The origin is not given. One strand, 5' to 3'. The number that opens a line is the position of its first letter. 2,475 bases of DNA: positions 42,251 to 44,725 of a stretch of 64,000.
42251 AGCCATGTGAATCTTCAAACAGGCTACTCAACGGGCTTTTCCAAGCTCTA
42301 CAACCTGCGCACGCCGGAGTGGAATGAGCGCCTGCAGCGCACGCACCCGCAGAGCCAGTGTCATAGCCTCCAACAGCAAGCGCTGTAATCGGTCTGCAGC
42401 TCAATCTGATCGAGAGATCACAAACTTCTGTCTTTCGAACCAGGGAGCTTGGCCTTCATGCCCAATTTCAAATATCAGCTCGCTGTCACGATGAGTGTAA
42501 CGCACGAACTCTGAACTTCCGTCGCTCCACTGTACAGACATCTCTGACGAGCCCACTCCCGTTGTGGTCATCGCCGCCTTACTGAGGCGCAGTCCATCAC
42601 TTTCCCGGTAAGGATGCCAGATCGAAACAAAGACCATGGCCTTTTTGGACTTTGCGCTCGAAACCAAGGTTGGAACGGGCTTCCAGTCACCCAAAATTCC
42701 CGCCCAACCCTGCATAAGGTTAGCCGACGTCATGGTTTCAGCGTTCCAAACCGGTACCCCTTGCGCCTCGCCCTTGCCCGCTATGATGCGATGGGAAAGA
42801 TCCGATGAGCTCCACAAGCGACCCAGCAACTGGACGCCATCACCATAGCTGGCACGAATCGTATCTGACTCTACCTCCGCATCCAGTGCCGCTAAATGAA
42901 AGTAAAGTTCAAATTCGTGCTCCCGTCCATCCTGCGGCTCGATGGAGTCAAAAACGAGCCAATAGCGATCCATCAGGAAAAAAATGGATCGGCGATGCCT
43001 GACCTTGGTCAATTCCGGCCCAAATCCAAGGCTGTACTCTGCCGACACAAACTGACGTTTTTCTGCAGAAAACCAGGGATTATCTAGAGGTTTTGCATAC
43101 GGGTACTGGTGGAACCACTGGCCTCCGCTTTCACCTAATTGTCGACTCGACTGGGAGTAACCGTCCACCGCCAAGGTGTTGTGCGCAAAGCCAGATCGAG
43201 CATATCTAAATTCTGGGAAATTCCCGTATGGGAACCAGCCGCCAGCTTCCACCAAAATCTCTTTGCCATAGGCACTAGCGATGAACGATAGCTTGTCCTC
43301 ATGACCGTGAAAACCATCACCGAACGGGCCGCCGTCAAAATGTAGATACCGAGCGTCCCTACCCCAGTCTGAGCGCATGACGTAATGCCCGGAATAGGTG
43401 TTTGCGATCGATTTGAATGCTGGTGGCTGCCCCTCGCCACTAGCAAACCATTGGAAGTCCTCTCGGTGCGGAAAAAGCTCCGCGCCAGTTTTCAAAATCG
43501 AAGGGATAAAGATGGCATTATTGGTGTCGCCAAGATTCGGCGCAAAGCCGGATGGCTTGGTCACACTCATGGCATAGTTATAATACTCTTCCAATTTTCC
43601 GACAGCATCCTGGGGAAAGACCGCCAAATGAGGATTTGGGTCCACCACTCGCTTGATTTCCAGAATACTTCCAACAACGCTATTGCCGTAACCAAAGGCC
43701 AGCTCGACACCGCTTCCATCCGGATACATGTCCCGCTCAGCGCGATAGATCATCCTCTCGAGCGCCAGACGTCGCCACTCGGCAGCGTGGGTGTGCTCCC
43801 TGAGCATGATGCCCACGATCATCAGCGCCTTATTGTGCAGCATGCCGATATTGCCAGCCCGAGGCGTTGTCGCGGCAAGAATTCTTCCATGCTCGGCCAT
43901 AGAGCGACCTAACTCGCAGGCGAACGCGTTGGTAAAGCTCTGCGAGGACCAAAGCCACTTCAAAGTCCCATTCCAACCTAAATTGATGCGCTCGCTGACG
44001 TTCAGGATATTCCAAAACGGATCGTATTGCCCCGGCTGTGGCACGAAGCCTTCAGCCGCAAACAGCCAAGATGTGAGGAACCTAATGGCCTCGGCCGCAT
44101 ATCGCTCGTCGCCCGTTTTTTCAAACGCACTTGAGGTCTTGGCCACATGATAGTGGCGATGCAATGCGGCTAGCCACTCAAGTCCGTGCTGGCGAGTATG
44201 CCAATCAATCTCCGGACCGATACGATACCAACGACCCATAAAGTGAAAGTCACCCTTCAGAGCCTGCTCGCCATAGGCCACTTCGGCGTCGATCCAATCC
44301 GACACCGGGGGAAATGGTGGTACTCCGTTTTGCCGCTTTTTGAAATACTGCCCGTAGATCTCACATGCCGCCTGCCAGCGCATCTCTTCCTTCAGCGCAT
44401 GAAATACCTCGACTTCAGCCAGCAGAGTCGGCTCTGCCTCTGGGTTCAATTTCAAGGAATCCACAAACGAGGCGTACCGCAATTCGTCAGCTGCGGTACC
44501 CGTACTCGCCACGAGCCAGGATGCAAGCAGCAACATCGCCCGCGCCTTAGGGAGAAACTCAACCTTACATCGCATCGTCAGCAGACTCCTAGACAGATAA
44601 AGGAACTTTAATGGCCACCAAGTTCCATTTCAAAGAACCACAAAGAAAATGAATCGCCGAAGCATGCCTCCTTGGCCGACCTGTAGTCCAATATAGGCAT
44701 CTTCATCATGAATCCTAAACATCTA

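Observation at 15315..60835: Shared acidic-x-[ILV]-P-G-[YF]-L motif about 20-30 residues behind the signal/lipobox Cys in five otherwise unrelated exported proteins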

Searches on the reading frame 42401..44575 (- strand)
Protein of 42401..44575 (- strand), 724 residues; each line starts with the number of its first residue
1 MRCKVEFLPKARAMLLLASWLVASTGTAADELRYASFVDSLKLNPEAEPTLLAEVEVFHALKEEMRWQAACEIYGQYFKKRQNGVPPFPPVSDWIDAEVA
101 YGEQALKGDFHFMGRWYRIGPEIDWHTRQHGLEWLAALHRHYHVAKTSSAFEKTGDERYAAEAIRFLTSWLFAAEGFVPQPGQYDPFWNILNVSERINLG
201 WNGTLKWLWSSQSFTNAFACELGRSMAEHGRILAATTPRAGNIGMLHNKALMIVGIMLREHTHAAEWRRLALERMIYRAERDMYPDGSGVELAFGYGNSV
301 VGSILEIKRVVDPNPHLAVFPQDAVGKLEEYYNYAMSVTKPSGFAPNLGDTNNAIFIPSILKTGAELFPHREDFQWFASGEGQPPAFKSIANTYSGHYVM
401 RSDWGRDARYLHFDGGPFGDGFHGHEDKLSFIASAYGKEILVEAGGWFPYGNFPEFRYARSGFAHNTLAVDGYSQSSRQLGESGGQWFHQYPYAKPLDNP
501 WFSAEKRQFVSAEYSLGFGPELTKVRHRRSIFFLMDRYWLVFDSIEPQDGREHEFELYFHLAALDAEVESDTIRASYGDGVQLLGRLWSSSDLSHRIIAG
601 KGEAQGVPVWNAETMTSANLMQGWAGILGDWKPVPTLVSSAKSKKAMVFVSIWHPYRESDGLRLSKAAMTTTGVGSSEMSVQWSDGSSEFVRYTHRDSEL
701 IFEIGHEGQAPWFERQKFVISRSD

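Call 18: search_protein_families(library=pfam, proteins=[window:42401-44575:-], max_evalue=0.0001)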
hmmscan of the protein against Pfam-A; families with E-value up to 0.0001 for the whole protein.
window:42401-44575:- (724 aa): 2 families
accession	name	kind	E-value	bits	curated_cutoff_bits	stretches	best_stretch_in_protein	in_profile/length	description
PF16889.11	Hepar_II_III_N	-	2.2e-41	142.8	22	1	58-376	15-340/340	Heparinase II/III N-terminus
PF07940.18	Hepar_II_III_C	-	1.5e-24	87.2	24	1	394-573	11-176/237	Heparinase II/III-like, C-terminal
